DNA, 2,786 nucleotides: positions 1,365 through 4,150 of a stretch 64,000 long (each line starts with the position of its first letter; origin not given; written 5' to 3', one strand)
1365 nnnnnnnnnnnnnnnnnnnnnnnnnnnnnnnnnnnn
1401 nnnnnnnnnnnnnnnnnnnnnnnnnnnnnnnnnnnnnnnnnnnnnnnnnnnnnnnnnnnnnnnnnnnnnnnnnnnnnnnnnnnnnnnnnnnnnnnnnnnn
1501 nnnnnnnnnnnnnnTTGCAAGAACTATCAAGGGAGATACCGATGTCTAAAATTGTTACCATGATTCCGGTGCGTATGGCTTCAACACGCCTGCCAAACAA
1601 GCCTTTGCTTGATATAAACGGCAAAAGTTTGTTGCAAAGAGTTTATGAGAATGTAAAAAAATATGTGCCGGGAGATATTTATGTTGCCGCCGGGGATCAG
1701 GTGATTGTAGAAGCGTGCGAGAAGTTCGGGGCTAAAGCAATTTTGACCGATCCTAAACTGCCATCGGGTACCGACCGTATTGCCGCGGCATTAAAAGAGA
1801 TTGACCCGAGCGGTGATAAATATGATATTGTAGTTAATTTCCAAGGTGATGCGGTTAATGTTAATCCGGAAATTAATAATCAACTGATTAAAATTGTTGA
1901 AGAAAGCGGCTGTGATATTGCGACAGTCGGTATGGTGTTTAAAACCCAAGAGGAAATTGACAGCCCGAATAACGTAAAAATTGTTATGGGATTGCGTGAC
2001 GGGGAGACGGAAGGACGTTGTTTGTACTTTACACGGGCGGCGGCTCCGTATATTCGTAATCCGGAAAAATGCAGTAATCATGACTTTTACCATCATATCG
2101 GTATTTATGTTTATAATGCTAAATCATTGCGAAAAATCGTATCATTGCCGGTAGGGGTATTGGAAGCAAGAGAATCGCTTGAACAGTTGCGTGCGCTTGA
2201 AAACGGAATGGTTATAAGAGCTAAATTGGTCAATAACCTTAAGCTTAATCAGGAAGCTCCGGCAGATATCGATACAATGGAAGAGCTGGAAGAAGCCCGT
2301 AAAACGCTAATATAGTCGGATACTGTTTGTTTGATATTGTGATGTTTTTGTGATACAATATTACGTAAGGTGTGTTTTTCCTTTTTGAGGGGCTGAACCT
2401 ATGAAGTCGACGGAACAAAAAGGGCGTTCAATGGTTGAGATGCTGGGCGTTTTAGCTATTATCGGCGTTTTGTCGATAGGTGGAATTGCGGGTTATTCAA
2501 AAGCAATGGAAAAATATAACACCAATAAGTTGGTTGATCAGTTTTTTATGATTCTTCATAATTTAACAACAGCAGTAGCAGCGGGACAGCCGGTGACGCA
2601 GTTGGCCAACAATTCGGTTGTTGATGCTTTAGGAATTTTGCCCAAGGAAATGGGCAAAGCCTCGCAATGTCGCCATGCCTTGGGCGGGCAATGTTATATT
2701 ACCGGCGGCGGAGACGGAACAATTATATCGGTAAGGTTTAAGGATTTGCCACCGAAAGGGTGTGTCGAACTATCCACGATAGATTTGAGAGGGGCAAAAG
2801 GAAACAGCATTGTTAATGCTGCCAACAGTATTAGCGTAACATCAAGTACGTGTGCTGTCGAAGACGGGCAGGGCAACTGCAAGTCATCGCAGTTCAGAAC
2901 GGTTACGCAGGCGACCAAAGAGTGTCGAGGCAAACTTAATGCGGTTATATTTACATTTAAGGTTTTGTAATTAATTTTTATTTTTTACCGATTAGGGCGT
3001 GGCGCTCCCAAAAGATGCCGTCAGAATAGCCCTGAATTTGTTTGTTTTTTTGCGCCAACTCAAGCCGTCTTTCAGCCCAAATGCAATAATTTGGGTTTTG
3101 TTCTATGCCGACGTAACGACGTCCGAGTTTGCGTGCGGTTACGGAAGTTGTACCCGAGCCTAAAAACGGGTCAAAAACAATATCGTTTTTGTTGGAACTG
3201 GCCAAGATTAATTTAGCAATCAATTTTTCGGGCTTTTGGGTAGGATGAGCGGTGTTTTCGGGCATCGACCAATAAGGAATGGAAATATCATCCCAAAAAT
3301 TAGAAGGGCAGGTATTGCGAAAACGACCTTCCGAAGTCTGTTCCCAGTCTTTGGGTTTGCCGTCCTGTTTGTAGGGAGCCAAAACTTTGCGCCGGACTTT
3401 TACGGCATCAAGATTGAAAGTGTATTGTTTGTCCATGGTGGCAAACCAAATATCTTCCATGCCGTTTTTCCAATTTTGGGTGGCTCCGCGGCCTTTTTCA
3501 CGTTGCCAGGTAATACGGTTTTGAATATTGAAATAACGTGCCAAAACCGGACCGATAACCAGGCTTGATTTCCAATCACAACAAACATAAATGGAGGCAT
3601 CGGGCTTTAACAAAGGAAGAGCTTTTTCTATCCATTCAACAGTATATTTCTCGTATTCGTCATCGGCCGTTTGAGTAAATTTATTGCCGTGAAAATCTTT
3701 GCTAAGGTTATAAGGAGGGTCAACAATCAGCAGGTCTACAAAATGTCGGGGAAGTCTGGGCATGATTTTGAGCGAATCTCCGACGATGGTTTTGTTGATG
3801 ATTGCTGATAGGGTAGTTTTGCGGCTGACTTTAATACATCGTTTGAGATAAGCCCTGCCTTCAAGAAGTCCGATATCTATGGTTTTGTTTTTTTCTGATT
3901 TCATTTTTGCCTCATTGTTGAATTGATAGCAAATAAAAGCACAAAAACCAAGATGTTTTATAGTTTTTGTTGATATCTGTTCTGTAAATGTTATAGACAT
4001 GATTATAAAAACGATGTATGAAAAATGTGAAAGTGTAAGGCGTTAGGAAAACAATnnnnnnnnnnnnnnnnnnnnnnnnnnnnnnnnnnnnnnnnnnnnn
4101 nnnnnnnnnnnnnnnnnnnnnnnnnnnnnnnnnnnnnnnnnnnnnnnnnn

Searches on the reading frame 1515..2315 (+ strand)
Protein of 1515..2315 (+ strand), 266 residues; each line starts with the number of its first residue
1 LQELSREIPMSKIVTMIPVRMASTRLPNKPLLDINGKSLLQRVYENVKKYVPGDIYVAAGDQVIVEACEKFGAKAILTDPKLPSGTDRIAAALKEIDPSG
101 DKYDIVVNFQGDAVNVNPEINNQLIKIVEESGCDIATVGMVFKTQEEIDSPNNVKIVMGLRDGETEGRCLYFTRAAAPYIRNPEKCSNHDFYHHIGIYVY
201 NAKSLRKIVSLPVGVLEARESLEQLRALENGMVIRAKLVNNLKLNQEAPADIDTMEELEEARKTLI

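Call 55: search_protein_families(library=pfam, proteins=[window:1515-2315:+], max_evalue=0.0001)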
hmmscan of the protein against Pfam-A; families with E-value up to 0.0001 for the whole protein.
window:1515-2315:+ (266 aa): 2 families
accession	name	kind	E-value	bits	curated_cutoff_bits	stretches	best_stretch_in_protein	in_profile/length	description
PF02348.25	CTP_transf_3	-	1e-37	130.5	22.6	1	15-233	2-216/217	Cytidylyltransferase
PF12804.13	NTP_transf_3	-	2.4e-11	44.5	27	1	20-138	11-121/160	MobA-like NTP transferase domain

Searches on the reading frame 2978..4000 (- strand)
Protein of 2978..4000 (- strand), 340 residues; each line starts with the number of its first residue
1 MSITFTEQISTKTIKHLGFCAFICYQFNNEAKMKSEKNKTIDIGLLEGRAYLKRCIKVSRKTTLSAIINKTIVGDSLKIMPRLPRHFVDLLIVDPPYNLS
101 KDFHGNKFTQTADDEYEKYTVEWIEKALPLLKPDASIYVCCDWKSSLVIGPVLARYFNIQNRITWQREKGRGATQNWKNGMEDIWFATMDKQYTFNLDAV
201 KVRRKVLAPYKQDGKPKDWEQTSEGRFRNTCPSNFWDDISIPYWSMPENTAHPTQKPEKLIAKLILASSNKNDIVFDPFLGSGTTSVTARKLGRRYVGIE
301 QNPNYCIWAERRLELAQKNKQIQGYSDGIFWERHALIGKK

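Call 55: search_protein_families(library=pfam, proteins=[window:2978-4000:-], max_evalue=0.0001)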
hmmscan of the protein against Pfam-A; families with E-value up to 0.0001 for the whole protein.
window:2978-4000:- (340 aa): 1 family
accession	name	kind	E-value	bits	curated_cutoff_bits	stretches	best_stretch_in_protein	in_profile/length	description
PF01555.25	N6_N4_Mtase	-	1.7e-45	156.1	26.7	1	88-307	1-217/221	DNA methylase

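Call 60: search_protein_families(library=ncbifam, proteins=[window:2978-4000:-], max_evalue=0.001)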
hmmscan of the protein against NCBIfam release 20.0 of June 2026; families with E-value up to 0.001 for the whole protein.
window:2978-4000:- (340 aa): 3 families
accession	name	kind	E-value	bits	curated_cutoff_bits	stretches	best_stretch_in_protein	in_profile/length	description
NF008572.0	PRK11524.1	equivalog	1.8e-45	155.3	292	1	69-320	15-263/294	adenine-specific DNA-methyltransferase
NF050803.1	DnaMtaseCcrMCaul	equivalog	1.6e-36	125.9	830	2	249-320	183-254/350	adenine-specific DNA-methyltransferase CcrM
NF010253.0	PRK13699.1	subfamily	1.5e-22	80.4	244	2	231-328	125-220/226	DNA methyltransferase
